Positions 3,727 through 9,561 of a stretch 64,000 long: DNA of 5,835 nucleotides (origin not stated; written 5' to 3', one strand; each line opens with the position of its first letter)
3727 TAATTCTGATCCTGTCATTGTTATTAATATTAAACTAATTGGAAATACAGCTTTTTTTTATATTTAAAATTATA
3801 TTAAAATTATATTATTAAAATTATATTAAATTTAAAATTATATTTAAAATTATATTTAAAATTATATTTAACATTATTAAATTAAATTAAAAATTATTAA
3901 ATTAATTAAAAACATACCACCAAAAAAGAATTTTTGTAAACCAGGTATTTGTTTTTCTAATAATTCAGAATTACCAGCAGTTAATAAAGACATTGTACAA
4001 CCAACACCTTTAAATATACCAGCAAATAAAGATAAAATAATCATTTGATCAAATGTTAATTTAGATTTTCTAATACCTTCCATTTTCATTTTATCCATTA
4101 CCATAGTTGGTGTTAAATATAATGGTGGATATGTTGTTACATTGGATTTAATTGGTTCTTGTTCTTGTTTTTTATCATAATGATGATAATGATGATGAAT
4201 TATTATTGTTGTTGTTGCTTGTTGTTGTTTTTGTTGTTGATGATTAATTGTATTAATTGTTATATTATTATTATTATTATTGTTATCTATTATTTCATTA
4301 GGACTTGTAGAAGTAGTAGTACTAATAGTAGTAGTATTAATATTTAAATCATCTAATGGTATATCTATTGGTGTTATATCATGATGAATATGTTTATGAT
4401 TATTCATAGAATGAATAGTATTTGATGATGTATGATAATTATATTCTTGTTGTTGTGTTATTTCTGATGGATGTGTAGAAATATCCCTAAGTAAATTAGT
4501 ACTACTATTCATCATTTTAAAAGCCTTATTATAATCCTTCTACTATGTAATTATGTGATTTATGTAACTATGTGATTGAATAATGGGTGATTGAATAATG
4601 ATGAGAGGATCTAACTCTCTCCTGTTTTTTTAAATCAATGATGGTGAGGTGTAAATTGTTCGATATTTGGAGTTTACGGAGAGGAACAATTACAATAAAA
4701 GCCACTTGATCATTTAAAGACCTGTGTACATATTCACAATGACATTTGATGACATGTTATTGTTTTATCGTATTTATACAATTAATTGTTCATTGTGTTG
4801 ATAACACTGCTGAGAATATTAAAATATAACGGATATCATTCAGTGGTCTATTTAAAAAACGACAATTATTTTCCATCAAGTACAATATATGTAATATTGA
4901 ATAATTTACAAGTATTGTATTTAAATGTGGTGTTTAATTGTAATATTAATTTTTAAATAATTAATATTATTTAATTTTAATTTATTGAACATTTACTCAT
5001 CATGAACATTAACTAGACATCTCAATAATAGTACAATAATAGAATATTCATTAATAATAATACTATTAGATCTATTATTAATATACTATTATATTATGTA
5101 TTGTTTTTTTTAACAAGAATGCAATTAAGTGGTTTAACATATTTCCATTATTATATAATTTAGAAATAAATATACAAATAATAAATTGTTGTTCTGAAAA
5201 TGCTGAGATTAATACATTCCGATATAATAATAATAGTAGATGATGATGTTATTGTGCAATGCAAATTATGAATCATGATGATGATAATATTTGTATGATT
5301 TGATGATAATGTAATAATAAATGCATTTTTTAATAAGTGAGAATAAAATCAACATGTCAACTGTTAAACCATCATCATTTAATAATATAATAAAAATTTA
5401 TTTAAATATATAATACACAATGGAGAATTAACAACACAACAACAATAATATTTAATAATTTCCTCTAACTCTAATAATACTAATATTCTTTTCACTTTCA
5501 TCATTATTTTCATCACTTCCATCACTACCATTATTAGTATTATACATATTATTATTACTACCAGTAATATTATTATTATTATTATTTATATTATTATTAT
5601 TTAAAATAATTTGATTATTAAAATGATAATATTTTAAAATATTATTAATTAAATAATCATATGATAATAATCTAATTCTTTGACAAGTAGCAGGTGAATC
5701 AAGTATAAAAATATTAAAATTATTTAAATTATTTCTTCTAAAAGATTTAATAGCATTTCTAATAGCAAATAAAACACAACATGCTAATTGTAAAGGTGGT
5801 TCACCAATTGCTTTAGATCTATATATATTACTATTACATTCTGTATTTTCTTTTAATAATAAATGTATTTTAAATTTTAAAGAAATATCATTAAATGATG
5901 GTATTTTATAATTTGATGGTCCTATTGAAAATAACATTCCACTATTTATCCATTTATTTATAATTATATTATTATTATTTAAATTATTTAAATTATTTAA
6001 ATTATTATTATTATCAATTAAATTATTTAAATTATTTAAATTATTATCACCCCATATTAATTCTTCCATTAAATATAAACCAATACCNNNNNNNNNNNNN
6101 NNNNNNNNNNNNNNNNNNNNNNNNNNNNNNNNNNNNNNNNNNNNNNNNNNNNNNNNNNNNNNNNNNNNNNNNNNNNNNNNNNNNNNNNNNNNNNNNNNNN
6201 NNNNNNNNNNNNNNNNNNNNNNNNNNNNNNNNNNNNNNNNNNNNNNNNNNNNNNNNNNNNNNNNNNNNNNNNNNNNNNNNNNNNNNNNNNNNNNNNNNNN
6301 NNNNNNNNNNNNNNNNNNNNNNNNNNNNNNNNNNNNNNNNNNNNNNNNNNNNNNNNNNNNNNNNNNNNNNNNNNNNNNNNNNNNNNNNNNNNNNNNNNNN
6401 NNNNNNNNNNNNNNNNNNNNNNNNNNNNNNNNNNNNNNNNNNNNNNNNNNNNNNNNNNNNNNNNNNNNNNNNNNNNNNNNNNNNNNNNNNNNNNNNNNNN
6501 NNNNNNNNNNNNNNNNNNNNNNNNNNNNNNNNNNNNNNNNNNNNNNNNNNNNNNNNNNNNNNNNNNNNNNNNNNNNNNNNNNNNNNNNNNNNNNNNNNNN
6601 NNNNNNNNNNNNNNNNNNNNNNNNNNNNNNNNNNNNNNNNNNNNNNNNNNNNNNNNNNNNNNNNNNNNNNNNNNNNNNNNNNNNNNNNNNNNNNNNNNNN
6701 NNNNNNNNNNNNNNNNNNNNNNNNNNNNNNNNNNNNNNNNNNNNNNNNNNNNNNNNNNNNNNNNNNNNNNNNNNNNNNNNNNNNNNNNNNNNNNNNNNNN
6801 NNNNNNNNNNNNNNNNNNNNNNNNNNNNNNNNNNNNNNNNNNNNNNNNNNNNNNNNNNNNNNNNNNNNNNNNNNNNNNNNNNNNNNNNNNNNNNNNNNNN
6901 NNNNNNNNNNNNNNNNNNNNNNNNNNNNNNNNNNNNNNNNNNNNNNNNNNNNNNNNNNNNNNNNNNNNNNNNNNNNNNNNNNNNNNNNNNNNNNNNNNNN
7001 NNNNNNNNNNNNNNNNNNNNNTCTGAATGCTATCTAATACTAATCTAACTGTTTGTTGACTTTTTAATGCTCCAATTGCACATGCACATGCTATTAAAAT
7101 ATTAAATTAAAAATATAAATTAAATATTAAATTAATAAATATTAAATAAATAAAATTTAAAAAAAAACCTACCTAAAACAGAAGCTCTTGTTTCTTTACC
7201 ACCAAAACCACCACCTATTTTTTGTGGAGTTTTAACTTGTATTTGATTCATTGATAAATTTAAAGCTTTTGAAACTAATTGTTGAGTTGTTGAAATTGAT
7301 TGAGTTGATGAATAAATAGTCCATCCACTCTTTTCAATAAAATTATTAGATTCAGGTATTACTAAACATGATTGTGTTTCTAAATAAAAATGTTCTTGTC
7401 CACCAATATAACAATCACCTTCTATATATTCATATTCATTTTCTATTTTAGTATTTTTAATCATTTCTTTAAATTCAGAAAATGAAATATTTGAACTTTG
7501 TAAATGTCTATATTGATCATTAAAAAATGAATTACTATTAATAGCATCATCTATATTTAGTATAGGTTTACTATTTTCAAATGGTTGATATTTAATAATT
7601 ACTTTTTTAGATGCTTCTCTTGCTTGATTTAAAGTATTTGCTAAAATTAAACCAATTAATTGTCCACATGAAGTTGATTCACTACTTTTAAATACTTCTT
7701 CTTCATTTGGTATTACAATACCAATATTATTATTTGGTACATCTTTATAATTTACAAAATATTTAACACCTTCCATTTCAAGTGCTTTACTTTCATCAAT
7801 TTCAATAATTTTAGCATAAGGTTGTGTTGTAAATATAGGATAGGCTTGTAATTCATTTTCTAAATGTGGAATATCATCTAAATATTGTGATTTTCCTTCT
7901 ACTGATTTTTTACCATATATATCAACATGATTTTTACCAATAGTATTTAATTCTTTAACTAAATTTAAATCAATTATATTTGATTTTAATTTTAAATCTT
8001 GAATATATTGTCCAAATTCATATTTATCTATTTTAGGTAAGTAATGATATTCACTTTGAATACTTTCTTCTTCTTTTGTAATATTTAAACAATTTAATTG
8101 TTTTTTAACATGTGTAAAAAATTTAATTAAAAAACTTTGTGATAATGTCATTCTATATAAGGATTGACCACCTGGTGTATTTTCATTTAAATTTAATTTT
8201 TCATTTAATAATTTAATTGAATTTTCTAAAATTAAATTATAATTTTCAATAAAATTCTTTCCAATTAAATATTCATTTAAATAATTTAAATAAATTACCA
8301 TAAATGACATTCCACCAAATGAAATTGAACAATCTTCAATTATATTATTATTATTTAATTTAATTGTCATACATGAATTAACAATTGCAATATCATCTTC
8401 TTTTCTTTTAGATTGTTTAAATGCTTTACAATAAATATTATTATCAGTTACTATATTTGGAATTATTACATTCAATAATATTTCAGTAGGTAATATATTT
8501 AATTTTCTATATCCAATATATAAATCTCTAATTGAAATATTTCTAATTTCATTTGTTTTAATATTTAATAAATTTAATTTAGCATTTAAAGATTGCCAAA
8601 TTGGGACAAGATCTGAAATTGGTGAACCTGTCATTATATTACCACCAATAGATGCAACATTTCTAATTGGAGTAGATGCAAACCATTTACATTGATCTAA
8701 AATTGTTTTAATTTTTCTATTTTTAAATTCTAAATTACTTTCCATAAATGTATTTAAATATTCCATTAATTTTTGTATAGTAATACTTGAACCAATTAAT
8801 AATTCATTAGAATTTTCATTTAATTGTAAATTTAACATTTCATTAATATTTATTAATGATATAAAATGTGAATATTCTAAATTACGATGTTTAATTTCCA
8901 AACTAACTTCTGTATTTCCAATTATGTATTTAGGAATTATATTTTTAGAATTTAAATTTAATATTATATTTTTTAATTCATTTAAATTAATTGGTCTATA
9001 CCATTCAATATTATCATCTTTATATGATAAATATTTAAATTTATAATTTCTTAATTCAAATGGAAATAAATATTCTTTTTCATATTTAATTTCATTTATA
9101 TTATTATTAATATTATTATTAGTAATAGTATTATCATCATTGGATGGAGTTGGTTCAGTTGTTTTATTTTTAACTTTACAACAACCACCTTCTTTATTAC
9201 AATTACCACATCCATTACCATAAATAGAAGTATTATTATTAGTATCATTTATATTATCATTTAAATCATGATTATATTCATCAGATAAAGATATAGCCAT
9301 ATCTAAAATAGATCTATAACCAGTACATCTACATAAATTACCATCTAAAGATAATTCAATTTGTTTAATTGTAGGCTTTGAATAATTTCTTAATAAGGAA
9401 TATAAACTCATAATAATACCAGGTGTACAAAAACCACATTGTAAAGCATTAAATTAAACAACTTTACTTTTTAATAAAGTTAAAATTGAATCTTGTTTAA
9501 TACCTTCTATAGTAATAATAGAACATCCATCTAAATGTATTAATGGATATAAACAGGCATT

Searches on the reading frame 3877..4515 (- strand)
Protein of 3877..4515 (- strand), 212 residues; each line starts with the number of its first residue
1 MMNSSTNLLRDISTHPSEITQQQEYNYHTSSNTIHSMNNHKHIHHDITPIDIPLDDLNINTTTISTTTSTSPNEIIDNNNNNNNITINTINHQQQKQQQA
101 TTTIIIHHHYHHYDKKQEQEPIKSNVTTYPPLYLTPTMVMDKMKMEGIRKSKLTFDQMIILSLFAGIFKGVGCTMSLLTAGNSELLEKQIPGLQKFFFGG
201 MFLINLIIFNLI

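Call 76: search_protein_families(library=pfam, proteins=[window:3877-4515:-], max_evalue=0.001)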
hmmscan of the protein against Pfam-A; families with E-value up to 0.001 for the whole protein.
window:3877-4515:- (212 aa): 1 family
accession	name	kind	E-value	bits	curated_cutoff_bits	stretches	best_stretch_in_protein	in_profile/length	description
PF01226.23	Form_Nir_trans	-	1.5e-06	28.2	34.6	1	139-208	2-67/240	Formate/nitrite transporter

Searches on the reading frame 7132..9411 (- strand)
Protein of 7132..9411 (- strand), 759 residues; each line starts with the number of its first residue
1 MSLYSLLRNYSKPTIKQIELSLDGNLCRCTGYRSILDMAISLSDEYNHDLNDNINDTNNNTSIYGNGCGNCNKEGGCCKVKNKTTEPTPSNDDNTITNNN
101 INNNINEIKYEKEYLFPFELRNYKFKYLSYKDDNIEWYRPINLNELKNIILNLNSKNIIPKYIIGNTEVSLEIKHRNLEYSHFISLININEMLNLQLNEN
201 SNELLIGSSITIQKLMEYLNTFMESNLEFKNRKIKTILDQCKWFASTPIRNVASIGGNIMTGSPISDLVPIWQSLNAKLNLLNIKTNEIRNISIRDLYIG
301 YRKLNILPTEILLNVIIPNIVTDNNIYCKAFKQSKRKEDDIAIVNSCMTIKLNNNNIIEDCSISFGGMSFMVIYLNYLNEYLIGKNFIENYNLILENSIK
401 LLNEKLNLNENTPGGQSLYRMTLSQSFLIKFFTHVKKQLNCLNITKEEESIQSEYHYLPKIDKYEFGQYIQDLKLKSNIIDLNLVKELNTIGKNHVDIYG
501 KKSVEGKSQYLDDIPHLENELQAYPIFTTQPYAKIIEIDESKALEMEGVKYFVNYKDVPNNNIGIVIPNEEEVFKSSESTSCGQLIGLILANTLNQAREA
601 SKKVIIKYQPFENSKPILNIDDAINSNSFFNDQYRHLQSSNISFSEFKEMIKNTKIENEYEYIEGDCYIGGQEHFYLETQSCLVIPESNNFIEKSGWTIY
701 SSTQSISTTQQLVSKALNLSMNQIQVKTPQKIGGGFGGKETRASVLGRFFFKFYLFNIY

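Call 76: search_protein_families(library=pfam, proteins=[window:7132-9411:-], max_evalue=0.001)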
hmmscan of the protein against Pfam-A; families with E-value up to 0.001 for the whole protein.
window:7132-9411:- (759 aa): 5 families
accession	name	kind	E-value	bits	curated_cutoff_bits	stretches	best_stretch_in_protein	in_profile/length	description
PF00941.27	FAD_binding_5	-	1.5e-33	116.4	27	1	134-319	2-169/170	FAD binding domain in molybdopterin dehydrogenase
PF01315.27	Ald_Xan_dh_C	-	1.4e-20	74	31.3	1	506-610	2-108/110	Aldehyde oxidase and xanthine dehydrogenase, a/b hammerhead domain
PF02738.23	MoCoBD_1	-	6.6e-20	71.7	27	1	658-743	24-103/244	Molybdopterin cofactor-binding domain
PF03450.22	CO_deh_flav_C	-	1.1e-19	70.9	25.5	1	329-434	1-101/102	CO dehydrogenase flavoprotein C-terminal domain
PF01799.25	Fer2_2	-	1.9e-08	34.8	30.3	1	1-37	35-72/75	[2Fe-2S] binding domain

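Call 80: list_cluster_members(proteins=[window:7132-9411:-, window:1561-2496:-, window:37638-39887:+, window:51978-53924:+, window:48124-50355:-, window:34615-36219:+])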
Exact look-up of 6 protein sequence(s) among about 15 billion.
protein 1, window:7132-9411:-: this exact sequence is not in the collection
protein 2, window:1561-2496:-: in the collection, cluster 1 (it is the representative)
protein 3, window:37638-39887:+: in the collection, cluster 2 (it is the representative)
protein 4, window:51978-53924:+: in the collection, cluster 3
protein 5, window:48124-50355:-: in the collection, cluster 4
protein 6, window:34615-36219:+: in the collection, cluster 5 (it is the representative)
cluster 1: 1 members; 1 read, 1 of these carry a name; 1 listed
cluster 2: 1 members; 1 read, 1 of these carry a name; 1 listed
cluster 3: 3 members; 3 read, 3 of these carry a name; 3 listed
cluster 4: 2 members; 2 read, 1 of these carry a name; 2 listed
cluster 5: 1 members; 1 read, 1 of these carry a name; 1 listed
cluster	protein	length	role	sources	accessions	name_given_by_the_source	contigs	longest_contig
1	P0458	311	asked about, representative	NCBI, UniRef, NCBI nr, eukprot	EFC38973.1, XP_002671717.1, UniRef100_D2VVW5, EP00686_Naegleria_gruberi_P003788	predicted protein [Naegleria gruberi] | Predicted protein n=1 Tax=Naegleria gruberi TaxID=5762 RepID=D2VVW5_NAEGR | uncharacterized protein NAEGRDRAFT_73164 [Naegleria gruberi]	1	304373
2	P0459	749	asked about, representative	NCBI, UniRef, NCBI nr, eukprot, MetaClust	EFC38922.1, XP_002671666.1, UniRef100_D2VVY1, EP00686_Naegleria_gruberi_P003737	predicted protein [Naegleria gruberi] | Predicted protein n=1 Tax=Naegleria gruberi TaxID=5762 RepID=D2VVY1_NAEGR | uncharacterized protein NAEGRDRAFT_52686 [Naegleria gruberi]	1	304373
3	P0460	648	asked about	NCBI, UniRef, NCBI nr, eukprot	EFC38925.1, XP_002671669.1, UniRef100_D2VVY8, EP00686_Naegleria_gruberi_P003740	hypothetical protein NAEGRDRAFT_73187 [Naegleria gruberi] | Heat shock protein 70 n=1 Tax=Naegleria gruberi TaxID=5762 RepID=D2VVY8_NAEGR | uncharacterized protein NAEGRDRAFT_73187 [Naegleria gruberi]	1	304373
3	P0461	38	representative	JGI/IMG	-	hypothetical protein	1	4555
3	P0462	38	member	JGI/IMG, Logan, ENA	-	hypothetical protein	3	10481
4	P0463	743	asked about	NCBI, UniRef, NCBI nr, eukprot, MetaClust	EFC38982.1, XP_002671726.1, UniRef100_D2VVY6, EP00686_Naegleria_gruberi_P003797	predicted protein [Naegleria gruberi] | Palmitoyltransferase n=1 Tax=Naegleria gruberi TaxID=5762 RepID=D2VVY6_NAEGR | uncharacterized protein NAEGRDRAFT_73185 [Naegleria gruberi]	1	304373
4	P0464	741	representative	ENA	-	-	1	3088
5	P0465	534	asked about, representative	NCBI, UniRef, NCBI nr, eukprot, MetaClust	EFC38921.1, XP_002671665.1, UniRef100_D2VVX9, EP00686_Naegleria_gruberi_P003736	predicted protein [Naegleria gruberi] | Predicted protein n=1 Tax=Naegleria gruberi TaxID=5762 RepID=D2VVX9_NAEGR | uncharacterized protein NAEGRDRAFT_52685 [Naegleria gruberi]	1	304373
